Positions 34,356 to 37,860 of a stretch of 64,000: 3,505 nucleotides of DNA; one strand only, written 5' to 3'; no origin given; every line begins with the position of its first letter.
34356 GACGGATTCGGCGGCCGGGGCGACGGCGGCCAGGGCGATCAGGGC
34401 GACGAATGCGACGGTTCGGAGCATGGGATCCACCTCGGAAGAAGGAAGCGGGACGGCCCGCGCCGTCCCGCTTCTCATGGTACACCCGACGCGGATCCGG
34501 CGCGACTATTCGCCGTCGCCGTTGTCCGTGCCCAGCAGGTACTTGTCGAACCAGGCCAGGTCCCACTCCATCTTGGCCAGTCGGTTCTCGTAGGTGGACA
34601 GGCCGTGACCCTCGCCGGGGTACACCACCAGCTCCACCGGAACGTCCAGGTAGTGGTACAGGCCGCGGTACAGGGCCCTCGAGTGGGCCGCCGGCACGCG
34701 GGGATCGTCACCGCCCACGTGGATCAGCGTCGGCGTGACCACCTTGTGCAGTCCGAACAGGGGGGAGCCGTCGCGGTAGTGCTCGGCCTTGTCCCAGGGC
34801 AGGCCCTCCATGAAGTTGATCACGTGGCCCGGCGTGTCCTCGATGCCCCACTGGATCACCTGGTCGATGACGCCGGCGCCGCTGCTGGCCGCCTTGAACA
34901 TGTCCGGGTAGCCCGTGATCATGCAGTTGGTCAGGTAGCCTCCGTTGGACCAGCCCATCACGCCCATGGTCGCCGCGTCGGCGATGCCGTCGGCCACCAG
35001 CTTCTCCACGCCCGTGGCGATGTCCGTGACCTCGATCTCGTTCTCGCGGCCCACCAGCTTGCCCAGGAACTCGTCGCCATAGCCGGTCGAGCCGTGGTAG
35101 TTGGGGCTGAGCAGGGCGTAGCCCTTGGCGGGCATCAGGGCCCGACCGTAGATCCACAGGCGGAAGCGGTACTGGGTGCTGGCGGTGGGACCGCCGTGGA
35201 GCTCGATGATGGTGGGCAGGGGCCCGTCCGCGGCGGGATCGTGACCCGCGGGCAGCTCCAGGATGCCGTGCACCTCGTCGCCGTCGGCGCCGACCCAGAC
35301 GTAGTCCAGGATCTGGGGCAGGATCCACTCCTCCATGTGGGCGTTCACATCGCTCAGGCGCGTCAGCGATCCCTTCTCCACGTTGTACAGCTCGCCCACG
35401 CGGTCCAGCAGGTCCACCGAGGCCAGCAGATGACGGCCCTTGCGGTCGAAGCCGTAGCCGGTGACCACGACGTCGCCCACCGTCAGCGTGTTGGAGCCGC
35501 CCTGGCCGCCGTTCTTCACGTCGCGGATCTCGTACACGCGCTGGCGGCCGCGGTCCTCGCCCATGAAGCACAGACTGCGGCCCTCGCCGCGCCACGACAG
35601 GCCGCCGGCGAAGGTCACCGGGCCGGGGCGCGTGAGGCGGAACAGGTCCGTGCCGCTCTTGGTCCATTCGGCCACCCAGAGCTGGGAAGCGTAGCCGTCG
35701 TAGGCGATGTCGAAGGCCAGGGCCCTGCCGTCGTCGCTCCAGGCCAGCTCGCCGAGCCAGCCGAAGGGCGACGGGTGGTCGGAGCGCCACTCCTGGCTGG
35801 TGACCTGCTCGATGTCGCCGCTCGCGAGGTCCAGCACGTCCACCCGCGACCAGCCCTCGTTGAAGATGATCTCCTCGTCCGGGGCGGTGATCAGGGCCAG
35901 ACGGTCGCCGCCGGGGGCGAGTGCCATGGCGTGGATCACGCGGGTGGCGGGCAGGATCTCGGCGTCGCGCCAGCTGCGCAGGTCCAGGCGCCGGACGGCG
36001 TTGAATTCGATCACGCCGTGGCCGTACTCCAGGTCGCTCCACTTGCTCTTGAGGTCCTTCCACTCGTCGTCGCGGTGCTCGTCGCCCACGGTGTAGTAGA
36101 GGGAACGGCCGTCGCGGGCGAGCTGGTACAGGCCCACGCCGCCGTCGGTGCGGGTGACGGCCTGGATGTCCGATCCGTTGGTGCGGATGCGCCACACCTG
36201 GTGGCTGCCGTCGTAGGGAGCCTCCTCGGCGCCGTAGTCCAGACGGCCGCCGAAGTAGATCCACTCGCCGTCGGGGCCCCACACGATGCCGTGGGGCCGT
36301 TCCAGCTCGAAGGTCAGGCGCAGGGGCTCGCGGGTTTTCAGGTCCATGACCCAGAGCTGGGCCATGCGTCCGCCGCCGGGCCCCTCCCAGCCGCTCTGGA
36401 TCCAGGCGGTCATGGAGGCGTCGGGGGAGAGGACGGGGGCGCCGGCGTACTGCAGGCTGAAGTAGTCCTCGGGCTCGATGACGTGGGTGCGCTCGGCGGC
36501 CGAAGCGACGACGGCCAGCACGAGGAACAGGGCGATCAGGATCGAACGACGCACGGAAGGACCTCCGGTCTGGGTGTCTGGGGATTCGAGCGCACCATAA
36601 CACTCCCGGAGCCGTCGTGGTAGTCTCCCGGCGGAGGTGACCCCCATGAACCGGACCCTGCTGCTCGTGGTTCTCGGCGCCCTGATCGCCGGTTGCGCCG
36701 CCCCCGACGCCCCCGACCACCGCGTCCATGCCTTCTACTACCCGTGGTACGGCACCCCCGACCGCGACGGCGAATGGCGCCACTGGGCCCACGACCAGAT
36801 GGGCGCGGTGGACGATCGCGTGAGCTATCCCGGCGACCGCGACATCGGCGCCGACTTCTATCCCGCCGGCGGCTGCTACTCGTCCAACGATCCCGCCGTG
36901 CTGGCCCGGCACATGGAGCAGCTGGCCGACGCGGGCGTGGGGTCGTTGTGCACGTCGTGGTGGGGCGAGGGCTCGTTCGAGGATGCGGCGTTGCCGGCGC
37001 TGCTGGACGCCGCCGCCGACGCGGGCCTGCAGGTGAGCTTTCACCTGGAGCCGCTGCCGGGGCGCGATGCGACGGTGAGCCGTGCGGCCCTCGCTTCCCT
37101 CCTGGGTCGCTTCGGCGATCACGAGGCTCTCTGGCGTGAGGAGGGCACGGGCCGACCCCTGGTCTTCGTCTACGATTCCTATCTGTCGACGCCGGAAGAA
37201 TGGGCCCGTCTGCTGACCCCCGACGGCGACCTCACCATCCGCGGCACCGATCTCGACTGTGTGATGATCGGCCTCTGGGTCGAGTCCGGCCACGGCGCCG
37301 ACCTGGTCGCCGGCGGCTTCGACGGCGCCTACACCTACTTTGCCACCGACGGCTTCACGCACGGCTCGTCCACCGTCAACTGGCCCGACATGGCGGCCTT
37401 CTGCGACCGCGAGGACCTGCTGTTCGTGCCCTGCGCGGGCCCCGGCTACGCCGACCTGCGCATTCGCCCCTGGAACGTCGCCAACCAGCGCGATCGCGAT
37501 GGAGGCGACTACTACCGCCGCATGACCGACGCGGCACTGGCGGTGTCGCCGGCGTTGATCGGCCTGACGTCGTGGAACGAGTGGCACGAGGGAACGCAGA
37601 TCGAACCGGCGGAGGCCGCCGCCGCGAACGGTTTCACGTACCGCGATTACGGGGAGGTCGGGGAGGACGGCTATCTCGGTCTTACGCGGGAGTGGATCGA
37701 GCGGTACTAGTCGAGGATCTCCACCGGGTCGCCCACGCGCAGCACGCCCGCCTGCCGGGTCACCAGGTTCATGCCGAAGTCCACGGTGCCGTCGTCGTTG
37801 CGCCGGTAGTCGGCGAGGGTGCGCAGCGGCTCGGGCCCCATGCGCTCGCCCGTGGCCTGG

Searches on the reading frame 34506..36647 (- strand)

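Call 36: search_protein_families(library=pfam, proteins=[window:34506-36647:-], max_evalue=0.01)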
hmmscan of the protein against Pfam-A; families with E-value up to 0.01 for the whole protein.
window:34506-36647:- (713 aa): 5 families
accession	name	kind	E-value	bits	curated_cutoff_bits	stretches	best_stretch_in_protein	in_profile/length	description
PF00326.27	Peptidase_S9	-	1.6e-41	142.6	22.6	1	504-704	9-210/213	Prolyl oligopeptidase family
PF01738.24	DLH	-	0.00023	21.3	21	1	530-688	68-193/217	Dienelactone hydrolase family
PF20434.5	BD-FAE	-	0.00027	21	26.8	0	474-661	10-213/215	BD-FAE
PF02897.21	Peptidase_S9_N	-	0.0066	15.7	24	0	91-155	145-210/414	Prolyl oligopeptidase, N-terminal beta-propeller domain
PF07676.18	PD40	-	0.0069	16.8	20.9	0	119-132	12-25/38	WD40-like Beta Propeller Repeat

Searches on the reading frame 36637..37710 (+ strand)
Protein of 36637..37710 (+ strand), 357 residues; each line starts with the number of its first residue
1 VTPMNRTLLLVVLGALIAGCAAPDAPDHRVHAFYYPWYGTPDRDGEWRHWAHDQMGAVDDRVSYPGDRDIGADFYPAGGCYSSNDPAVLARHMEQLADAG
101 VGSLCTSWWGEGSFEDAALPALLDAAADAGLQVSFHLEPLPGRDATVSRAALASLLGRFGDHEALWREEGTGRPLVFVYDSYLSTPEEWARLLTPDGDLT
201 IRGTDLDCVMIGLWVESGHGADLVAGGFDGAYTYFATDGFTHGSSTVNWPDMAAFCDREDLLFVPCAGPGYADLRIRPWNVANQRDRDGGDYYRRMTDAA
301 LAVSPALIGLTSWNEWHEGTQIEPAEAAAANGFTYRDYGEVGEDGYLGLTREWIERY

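Call 36: search_protein_families(library=pfam, proteins=[window:36637-37710:+], max_evalue=0.01)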
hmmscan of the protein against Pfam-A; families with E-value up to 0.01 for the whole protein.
window:36637-37710:+ (357 aa): 2 families
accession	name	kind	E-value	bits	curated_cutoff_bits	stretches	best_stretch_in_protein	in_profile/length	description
PF16317.11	Glyco_hydro_99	-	1.1e-117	393.5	33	1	27-357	3-339/341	Glycosyl hydrolase family 99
PF14307.12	Glyco_tran_WbsX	-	0.0047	16.9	25.1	1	306-327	320-341/350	Glycosyltransferase WbsX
